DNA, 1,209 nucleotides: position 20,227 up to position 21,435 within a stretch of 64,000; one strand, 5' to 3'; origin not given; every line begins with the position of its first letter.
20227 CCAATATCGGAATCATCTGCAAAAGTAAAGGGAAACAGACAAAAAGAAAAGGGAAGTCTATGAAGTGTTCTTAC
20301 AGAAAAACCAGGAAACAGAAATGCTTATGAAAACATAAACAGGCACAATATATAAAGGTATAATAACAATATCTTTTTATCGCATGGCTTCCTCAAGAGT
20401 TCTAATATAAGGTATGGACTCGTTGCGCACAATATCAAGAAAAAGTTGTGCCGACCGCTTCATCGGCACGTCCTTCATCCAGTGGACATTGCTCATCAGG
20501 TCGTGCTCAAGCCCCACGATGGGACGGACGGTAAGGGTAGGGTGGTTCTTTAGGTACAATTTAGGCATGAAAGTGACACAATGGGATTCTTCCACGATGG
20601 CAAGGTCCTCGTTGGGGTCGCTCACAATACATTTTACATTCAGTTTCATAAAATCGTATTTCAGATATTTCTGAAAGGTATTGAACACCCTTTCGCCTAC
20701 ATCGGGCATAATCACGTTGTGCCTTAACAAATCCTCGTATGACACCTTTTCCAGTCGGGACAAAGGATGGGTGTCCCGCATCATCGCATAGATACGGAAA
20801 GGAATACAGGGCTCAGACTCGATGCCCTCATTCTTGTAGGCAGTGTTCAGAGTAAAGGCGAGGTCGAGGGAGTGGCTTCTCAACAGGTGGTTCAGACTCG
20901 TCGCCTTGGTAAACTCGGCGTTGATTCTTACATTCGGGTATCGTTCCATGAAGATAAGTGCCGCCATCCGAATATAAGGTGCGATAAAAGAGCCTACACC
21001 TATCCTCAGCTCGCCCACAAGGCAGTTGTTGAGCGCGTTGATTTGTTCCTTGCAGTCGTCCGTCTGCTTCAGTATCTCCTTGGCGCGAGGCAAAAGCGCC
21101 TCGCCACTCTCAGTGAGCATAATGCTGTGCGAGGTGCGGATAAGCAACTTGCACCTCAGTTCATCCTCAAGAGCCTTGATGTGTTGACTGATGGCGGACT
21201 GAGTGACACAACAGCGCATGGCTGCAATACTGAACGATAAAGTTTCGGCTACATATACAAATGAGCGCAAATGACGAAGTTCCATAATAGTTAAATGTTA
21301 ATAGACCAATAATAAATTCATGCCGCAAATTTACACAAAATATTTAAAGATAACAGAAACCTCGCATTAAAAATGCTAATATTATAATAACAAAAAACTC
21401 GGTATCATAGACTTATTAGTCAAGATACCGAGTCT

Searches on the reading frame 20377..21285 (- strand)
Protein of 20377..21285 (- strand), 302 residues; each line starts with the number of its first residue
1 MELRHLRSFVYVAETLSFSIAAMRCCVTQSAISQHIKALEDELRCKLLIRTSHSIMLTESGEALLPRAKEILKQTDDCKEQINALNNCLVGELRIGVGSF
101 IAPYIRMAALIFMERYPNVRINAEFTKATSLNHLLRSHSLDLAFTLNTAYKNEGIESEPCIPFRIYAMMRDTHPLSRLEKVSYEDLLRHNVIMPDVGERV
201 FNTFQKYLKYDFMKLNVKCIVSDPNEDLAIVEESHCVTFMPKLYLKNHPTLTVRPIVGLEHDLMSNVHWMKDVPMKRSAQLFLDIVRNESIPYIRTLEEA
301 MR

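Call 28: search_protein_families(library=pfam, proteins=[window:20377-21285:-], max_evalue=0.001)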
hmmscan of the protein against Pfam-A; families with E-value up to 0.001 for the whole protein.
window:20377-21285:- (302 aa): 2 families
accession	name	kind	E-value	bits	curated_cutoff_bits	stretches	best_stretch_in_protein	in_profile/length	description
PF03466.25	LysR_substrate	-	4.5e-26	92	28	1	90-288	5-206/209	LysR substrate binding domain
PF00126.33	HTH_1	-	2.5e-20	72.6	26.6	1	3-62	1-60/60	Bacterial regulatory helix-turn-helix protein, lysR family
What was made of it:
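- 20377..21285 (-): Phage-encoded LysR-type regulator. It is the only recognisable sequence-specific transcription factor in the window. It is a candidate only, not a demonstrated partner. HTH_1 + LysR_substrate (call 28).
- On LysR-type (LTTR) regulated promoter: 20377-21285 carries HTH_1 (2.5e-20) and LysR_substrate (4.5e-26) (call 28).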

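Call 33: find_homologous_proteins(query=window:20377-21285:-, max_evalue=1e-10)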
Query window:20377-21285:- (302 aa): 382 proteins with E <= 1e-10 among 1139 candidates; the best 120 are listed.
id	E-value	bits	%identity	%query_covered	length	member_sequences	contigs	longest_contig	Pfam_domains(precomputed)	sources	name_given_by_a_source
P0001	2.1e-196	669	99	100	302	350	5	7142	PF00126.34,PF03466.26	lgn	-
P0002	2.9e-162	557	81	100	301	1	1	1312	PF00126.34,PF03466.26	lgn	-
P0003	1.2e-161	555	81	99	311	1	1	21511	PF00126.34,PF03466.26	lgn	-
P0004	3.7e-160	550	80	100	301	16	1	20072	PF00126.34,PF03466.26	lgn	-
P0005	5.9e-160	549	80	100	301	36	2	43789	PF00126.34,PF03466.26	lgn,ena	-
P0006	1.5e-159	548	79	99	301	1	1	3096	PF00126.34,PF03466.26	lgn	-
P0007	2.5e-159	547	78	99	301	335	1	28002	PF00126.34,PF03466.26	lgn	-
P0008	3.3e-159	547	80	100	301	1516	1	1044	PF00126.34,PF03466.26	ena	-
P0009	1.8e-158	544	79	99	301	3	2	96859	PF00126.34,PF03466.26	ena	-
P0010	6.5e-158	542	98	82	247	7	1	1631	PF03466.26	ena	-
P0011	3.9e-157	540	78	99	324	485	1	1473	PF00126.34,PF03466.26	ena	-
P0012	1.4e-156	538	79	99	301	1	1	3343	PF00126.34,PF03466.26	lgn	-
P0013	2.4e-156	537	79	99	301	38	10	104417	PF00126.34,PF03466.26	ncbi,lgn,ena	-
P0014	3.4e-156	537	78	99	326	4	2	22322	PF00126.34,PF03466.26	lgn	-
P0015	4.8e-156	536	78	99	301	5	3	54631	PF00126.34,PF03466.26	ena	-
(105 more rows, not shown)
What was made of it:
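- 20377..21285 (-): Conserved at 63-99% identity, in part on contigs of 82-107 kb (call 33).
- On LysR-type (LTTR) regulated promoter: It is conserved at 63-99% identity across relatives (call 33).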

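Call 39: search_dna_similar(query=window:20377-21285:-, collection=phages, mode=protein, max_rows=25)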
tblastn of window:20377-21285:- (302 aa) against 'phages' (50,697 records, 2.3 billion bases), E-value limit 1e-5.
Records with a match: 107; places in all: 122; records where one place covers at least 80% of the query: 26.
Best place of each record, by identity: <60% 107.
By first word of the organism name: Bacteriophage 39; Acinetobacter 28; Listeria 16; Salmonella 15; Escherichia 6; Pseudomonas 3.
By host as written in the record: - 67; Listeria monocytogenes 16; Homo sapiens 8; Salmonella enterica subsp. enterica serovar Kentucky 7; Escherichia coli O157:H7 ATCC 43895 6; Pseudomonas aeruginosa 3.
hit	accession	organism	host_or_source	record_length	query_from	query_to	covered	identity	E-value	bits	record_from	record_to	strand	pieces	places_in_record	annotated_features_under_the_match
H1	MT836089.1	Bacteriophage sp.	human fecal samples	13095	1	286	95%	33.4%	2e-39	152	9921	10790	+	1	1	record has no annotation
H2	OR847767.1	Listeria phage LM 4-11-1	Listeria monocytogenes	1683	1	302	100%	26.1%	3e-17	87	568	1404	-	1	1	record has no annotation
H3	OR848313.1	Listeria phage LM 4-14-1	Listeria monocytogenes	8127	1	302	100%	26.1%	5e-17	87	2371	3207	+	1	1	record has no annotation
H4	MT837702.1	Bacteriophage sp.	human fecal samples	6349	1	284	94%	26.9%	1e-23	106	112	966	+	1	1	record has no annotation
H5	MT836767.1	Bacteriophage sp.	human fecal samples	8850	1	289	96%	25.8%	3e-13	76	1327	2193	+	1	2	record has no annotation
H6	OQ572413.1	Pseudomonas phage Y12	Pseudomonas aeruginosa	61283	3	298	98%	24.8%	1e-15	83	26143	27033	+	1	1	record has no annotation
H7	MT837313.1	Bacteriophage sp.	human fecal samples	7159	1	248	82%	29.5%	5e-23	104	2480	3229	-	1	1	record has no annotation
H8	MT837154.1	Bacteriophage sp.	human fecal samples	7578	1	284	94%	25.3%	6e-15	81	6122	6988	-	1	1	record has no annotation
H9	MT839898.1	Bacteriophage sp.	human fecal samples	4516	3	290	95%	24.9%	4e-10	66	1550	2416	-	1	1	record has no annotation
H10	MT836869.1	Bacteriophage sp.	human fecal samples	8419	7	292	95%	24.7%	1e-11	71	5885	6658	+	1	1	record has no annotation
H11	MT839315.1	Bacteriophage sp.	human fecal samples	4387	1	269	89%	26.0%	7e-16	84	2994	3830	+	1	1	record has no annotation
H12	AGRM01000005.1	Salmonella enterica subsp. houtenae str. ATCC BAA-1581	Homo sapiens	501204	1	283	94%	24.7%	2e-16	86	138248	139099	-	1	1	LysR substrate binding domain protein | LrgA family protein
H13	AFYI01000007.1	Salmonella enterica subsp. enterica serovar Infantis str. ...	Homo sapiens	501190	1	283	94%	24.7%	2e-16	86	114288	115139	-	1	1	LysR substrate binding domain protein | LrgA family protein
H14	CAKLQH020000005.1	Acinetobacter phage MD-2021a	not known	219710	1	217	72%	31.4%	2e-18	91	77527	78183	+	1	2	hcaR_1: Hca operon transcriptional activator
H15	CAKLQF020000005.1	Acinetobacter phage MD-2021a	not known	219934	1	217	72%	31.4%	2e-18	91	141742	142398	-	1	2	hcaR_1: Hca operon transcriptional activator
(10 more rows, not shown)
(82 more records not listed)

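Call 42: find_encoding_contigs(protein=P0001, flank=10000, max_places=6)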
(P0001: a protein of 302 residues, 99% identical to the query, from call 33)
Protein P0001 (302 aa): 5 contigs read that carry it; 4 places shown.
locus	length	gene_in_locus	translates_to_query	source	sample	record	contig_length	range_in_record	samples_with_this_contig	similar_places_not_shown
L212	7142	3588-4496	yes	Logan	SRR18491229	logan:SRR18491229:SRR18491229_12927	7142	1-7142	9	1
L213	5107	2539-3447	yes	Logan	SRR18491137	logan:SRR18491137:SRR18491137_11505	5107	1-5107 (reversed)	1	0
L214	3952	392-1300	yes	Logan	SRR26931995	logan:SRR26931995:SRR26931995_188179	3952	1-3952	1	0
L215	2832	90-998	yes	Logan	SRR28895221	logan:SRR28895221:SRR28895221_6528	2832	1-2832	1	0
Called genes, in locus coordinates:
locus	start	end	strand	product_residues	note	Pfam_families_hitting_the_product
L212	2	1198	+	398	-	?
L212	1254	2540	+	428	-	-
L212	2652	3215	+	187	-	-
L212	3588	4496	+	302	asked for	PF00126:HTH_1, PF03466:LysR_substrate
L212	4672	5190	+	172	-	-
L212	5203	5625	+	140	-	-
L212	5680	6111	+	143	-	-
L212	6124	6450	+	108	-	-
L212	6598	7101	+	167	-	PF25223:DUF7841 (weak)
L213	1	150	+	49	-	?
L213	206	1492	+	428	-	-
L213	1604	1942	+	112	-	-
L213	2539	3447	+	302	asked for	PF00126:HTH_1, PF03466:LysR_substrate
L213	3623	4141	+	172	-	-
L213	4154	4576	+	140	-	-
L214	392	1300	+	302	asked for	PF00126:HTH_1, PF03466:LysR_substrate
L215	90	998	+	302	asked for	PF00126:HTH_1, PF03466:LysR_substrate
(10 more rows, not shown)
